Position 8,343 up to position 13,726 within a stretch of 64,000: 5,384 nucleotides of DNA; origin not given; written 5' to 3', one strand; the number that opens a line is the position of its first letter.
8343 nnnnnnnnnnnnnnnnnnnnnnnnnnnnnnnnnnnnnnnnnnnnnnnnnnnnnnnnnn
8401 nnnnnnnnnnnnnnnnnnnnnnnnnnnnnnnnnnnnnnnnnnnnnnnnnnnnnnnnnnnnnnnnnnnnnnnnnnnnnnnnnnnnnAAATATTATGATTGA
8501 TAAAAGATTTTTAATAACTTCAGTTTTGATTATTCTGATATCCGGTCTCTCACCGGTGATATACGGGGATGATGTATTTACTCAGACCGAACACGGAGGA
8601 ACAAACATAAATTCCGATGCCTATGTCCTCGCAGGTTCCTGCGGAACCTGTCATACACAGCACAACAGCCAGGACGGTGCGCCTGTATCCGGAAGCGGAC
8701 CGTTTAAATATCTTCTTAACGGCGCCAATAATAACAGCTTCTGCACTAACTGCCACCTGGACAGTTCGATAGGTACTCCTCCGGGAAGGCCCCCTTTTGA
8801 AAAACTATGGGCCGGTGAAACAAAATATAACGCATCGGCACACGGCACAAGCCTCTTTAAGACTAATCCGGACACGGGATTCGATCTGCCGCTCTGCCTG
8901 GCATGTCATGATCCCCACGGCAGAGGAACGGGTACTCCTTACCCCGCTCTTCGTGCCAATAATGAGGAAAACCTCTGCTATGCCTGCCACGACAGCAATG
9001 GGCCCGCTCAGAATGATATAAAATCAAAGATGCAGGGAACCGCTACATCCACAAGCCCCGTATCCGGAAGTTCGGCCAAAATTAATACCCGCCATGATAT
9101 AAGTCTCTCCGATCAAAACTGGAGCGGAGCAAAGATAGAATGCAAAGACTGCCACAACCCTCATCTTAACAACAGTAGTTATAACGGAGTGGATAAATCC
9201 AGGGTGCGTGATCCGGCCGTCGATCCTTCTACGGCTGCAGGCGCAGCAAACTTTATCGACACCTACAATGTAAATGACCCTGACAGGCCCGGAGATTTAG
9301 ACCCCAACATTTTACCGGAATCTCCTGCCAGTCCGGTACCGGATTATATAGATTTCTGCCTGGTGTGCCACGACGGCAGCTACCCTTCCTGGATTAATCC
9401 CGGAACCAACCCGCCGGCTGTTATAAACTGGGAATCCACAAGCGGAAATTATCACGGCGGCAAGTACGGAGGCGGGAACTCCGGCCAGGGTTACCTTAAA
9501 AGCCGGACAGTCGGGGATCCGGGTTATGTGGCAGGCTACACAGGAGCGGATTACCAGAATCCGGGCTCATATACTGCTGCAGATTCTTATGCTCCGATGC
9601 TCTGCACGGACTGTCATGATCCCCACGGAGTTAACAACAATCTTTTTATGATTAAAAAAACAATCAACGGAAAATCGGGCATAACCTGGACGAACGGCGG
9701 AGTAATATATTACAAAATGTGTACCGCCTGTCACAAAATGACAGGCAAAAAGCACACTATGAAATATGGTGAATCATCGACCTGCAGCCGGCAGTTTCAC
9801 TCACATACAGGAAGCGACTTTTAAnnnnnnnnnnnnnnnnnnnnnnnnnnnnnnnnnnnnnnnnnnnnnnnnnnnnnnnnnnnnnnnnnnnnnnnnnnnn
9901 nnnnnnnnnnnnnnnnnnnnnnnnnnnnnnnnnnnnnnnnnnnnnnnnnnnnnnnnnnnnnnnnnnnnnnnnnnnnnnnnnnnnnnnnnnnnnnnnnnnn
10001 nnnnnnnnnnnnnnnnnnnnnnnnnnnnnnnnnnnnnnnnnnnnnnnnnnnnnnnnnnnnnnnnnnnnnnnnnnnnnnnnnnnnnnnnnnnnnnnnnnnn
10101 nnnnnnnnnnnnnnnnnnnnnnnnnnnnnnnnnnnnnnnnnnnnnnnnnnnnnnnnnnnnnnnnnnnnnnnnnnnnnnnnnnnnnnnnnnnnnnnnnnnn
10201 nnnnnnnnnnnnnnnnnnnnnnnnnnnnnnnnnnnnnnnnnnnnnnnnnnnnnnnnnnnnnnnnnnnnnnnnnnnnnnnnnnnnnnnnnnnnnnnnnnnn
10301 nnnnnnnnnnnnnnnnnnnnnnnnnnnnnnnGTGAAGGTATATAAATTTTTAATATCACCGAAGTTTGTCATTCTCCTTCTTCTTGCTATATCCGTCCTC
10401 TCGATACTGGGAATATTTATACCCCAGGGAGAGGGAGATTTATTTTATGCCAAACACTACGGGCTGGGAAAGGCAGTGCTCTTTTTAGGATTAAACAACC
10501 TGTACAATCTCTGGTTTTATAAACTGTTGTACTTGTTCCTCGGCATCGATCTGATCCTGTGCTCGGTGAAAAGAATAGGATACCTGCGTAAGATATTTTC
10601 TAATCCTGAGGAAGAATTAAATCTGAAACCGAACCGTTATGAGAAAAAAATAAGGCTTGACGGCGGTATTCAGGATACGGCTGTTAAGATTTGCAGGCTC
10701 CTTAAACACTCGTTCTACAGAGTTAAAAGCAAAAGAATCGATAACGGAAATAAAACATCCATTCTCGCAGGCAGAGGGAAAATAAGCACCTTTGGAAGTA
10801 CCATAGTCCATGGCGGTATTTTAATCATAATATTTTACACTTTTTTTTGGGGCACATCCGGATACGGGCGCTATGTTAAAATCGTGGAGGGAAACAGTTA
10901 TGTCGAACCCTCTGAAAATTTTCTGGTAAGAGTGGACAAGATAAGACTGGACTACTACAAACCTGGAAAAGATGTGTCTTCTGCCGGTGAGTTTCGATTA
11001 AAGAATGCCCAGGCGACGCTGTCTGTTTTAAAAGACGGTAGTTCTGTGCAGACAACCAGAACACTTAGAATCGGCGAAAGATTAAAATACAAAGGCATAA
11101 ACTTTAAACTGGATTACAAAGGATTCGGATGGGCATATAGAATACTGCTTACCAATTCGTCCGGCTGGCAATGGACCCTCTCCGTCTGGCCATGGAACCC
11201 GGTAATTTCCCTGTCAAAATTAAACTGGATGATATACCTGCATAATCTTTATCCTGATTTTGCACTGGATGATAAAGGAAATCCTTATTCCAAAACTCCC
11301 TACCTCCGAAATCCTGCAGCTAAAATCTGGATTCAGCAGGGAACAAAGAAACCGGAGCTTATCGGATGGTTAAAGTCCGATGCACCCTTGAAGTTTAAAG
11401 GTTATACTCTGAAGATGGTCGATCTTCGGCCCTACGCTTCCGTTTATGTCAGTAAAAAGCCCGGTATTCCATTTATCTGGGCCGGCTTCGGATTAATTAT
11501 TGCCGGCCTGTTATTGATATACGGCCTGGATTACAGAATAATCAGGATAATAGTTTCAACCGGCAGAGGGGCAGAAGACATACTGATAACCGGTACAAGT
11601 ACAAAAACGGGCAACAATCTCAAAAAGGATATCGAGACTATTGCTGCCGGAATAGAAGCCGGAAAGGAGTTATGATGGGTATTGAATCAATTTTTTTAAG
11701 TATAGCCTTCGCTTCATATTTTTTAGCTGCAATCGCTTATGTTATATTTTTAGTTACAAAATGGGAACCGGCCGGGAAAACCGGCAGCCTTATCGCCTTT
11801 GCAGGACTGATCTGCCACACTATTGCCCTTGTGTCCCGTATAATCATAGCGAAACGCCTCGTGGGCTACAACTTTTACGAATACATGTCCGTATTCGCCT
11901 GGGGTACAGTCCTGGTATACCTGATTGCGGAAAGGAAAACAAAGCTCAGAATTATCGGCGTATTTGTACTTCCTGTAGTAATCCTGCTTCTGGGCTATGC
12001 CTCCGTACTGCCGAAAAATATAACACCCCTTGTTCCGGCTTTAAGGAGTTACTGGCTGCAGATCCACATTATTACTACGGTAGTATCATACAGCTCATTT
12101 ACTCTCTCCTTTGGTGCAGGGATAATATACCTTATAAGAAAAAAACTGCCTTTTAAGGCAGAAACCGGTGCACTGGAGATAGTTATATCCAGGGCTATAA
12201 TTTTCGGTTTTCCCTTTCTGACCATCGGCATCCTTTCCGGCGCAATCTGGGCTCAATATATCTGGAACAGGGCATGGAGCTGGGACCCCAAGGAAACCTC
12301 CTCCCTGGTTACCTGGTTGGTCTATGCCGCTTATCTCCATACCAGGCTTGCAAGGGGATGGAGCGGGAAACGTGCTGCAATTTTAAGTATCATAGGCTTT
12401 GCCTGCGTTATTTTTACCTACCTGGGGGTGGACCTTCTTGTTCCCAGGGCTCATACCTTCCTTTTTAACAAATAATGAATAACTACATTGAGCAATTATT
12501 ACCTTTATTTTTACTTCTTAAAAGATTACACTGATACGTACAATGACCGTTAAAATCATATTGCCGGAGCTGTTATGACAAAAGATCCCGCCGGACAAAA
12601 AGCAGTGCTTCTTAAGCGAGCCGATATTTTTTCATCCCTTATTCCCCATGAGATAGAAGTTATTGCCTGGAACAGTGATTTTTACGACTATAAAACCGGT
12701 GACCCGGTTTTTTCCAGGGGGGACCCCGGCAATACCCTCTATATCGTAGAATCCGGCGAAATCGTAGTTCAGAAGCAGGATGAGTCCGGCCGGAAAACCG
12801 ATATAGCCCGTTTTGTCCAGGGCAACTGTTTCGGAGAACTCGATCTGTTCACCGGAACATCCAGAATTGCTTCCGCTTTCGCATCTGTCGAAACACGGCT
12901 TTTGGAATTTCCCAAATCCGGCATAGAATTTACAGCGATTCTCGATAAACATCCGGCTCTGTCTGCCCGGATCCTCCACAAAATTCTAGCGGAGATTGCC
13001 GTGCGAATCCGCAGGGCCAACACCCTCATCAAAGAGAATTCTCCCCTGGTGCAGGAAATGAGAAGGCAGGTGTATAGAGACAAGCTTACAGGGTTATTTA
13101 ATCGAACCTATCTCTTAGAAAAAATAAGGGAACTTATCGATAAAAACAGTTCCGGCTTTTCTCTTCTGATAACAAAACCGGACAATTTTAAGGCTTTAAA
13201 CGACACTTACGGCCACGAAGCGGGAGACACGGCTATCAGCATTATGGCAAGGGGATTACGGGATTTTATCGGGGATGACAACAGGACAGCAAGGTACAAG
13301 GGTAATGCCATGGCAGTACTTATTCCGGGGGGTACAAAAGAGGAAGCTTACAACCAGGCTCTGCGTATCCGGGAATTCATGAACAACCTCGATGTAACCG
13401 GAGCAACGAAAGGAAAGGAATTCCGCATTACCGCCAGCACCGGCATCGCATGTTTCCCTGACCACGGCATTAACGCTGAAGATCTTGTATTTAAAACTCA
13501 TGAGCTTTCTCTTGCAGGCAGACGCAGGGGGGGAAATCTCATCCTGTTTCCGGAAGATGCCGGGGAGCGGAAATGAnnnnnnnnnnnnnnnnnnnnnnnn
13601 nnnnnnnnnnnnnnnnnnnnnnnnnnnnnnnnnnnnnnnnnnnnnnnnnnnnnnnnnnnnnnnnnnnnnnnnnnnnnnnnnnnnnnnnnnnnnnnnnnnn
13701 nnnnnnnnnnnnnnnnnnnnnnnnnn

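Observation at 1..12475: Self-contained locus for extracellular multiheme cytochrome (nanowire-type) production: OmcS-like cytochromes, beta-barrel, triple CsgG/LpoB-like lipoproteins, PPIase chaperone and CcsBA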

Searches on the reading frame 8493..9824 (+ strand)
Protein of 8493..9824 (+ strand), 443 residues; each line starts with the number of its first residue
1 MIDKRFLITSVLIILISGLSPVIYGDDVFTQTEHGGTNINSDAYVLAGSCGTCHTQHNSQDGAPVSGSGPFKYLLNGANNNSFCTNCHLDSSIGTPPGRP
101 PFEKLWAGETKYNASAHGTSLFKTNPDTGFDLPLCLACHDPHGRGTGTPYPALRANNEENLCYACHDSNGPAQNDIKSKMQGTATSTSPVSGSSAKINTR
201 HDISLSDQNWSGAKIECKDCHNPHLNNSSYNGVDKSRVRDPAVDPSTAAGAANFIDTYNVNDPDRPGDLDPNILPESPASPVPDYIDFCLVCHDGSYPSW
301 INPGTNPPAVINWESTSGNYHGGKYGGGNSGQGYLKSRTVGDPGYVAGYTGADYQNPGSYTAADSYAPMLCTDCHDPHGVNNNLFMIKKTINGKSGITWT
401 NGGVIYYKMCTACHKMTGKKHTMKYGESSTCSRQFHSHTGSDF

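Call 6: search_protein_families(library=pfam, proteins=[window:8493-9824:+], max_evalue=0.1)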
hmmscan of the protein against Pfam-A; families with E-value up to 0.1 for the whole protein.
window:8493-9824:+ (443 aa): 6 families
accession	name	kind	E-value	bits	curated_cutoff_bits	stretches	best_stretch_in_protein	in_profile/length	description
PF09699.15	Paired_CXXCH_1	-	1.2e-19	70.1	20.6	3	135-169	9-39/41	Doubled CXXCH motif (Paired_CXXCH_1)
PF14522.11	Cytochrome_C7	-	1.5e-15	57.2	24.8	4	369-431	14-62/67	Cytochrome c7 and related cytochrome c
PF13442.11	Cytochrome_CBB3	-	0.00019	22.1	27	0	399-420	3-23/68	Cytochrome C oxidase, cbb3-type, subunit III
PF14537.11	Cytochrom_c3_2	-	0.0046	17.8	25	0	154-229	21-72/79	Cytochrome c3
PF22678.1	Cytochrom_c_NrfB-like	-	0.0057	17.5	27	1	162-237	1-81/89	Cytochrome c-type protein NrfB-like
PF03264.19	Cytochrom_NNT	-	0.08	13.1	24.1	0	205-226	56-77/174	NapC/NirT cytochrome c family, N-terminal region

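Call 8: search_solved_structures(query=window:8493-9824:+, max_evalue=10, show_alignments=2)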
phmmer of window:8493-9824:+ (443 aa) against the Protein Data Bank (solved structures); distinct sequences matched with E-value up to 10: 6.
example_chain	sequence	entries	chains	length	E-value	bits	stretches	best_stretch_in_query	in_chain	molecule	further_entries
6q2u_A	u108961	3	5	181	0.0059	18.8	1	103-179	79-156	Cytochrome c4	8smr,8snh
5lo9_A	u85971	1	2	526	0.022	16.9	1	116-155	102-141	Cytochrome C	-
1h1o_A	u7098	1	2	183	0.11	14.6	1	109-157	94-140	CYTOCHROME C-552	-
6m6l_A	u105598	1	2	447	0.95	11.5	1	243-299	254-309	Beta-glucosidase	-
6m6m_A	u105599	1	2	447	1.2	11.3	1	243-299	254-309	Beta-glucosidase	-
1cno_A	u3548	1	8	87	1.2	11.3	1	133-189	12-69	CYTOCHROME C552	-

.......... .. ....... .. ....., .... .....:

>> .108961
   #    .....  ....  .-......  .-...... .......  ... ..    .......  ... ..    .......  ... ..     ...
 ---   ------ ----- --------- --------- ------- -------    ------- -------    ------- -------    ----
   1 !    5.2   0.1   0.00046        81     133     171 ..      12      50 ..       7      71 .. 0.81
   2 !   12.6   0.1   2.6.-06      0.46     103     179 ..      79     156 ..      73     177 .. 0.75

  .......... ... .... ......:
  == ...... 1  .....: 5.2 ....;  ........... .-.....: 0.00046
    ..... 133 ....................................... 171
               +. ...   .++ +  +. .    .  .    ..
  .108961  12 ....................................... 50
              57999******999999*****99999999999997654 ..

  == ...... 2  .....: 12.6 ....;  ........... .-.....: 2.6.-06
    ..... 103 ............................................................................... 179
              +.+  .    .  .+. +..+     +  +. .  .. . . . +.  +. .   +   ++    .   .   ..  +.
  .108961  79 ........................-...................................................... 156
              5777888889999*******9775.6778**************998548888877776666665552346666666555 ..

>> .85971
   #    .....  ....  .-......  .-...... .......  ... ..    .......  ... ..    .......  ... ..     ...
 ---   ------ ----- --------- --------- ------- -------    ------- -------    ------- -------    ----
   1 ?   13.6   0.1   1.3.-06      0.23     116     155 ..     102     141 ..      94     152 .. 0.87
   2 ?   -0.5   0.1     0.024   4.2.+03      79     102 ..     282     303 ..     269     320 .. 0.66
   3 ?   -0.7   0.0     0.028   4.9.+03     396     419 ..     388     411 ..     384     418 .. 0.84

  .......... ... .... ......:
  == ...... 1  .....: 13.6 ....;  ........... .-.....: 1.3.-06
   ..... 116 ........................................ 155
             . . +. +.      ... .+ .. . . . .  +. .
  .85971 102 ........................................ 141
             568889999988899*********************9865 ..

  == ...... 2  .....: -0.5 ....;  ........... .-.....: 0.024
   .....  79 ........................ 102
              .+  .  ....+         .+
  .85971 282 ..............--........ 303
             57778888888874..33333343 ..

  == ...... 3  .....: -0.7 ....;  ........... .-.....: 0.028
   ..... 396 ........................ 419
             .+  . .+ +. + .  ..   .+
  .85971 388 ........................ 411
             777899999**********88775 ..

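Call 20: search_protein_families(library=ncbifam, proteins=[window:8493-9824:+], max_evalue=0.01)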
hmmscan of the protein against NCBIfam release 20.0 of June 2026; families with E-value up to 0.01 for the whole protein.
window:8493-9824:+ (443 aa): 3 families
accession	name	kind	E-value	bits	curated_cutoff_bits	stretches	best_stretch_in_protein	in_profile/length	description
TIGR01905.1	paired_CXXCH_1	subfamily_domain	4.1e-15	55.4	25.2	1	135-169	9-39/41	doubled CXXCH domain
TIGR03508.1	decahem_SO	subfamily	2.8e-08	33.5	192.2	1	135-173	146-182/258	DmsE family decaheme c-type cytochrome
NF041028.1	decahem_GSU2203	exception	0.00095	18.5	325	0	135-170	177-212/317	GSU2203 family decaheme c-type cytochrome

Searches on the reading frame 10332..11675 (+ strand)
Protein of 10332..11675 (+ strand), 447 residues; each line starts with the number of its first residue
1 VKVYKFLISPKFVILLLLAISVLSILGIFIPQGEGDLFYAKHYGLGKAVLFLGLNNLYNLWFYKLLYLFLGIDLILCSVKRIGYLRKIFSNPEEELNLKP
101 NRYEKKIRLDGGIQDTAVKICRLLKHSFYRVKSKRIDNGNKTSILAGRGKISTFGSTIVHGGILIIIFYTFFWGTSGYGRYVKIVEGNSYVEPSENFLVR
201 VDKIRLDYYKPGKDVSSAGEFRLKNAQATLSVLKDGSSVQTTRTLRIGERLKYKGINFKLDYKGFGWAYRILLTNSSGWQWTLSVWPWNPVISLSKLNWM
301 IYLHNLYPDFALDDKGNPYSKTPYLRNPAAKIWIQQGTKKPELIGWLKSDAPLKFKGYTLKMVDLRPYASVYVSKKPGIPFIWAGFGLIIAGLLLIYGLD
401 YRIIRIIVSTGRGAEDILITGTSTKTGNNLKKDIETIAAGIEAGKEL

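Call 6: search_protein_families(library=pfam, proteins=[window:10332-11675:+], max_evalue=0.1)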
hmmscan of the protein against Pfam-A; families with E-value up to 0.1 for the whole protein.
window:10332-11675:+ (447 aa): 1 family
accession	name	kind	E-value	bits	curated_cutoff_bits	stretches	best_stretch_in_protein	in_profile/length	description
PF05140.19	ResB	-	7.3e-38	131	24.6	2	12-258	3-260/486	ResB-like family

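Call 20: search_protein_families(library=ncbifam, proteins=[window:10332-11675:+], max_evalue=0.01)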
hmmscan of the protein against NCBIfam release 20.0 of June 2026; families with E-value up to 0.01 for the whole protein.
window:10332-11675:+ (447 aa): 0 families

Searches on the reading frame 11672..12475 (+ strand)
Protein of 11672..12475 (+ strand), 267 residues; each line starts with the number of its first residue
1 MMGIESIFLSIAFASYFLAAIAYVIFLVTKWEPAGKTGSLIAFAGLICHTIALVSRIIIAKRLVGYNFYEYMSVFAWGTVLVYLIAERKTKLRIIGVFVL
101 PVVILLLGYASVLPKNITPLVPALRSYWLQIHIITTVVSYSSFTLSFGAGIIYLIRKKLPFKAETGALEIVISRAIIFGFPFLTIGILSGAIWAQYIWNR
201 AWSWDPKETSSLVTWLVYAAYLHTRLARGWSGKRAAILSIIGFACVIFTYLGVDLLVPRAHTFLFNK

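Call 20: search_protein_families(library=ncbifam, proteins=[window:11672-12475:+], max_evalue=0.01)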
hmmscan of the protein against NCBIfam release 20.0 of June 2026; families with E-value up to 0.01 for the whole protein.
window:11672-12475:+ (267 aa): 5 families
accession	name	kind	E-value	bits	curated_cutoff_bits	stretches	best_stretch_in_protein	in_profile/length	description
TIGR03144.1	cytochr_II_ccsB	equivalog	3.1e-67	226.9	187.6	2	167-263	155-251/252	c-type cytochrome biogenesis protein CcsB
TIGR00353.1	nrfE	subfamily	1.3e-08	34.2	569.05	1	98-247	84-236/578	heme lyase CcmF/NrfE family subunit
TIGR03145.1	cyt_nit_nrfE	subfamily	1.7e-08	33.7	927.3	1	102-247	140-287/631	heme lyase NrfEFG subunit NrfE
TIGR01191.1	ccmC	subfamily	1e-07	32.1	186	1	130-247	14-127/184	heme ABC transporter permease CcmC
NF007691.0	PRK10369.1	subfamily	2e-05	23.6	394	1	97-252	137-291/573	heme lyase NrfEFG subunit NrfE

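Call 88: search_protein_families(library=pfam, proteins=[window:11672-12475:+], max_evalue=0.001)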
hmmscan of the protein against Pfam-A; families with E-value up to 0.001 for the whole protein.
window:11672-12475:+ (267 aa): 1 family
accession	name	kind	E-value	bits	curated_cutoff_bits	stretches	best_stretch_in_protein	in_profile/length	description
PF01578.25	Cytochrom_C_asm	-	1.7e-48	165.5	29.9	1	67-256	3-207/212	Cytochrome C assembly protein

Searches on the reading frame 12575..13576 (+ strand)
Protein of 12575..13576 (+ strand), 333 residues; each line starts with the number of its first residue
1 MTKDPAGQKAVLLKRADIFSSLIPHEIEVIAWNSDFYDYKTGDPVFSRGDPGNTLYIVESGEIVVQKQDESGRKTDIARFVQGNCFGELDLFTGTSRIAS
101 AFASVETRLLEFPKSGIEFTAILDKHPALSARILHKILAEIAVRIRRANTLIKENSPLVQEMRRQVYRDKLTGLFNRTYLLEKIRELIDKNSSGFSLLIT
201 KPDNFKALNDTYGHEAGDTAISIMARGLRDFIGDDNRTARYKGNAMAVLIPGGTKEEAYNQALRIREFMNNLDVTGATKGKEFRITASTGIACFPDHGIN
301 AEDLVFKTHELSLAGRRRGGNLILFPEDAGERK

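Call 88: search_protein_families(library=pfam, proteins=[window:12575-13576:+], max_evalue=0.001)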
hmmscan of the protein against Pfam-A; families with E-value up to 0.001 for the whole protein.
window:12575-13576:+ (333 aa): 2 families
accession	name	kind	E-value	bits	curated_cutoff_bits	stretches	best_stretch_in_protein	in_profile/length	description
PF00990.26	GGDEF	-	4.7e-30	104.9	23.8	1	167-310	2-149/161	Diguanylate cyclase, GGDEF domain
PF00027.35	cNMP_binding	-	4.3e-19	68.7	27.5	1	39-117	4-82/89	Cyclic nucleotide-binding domain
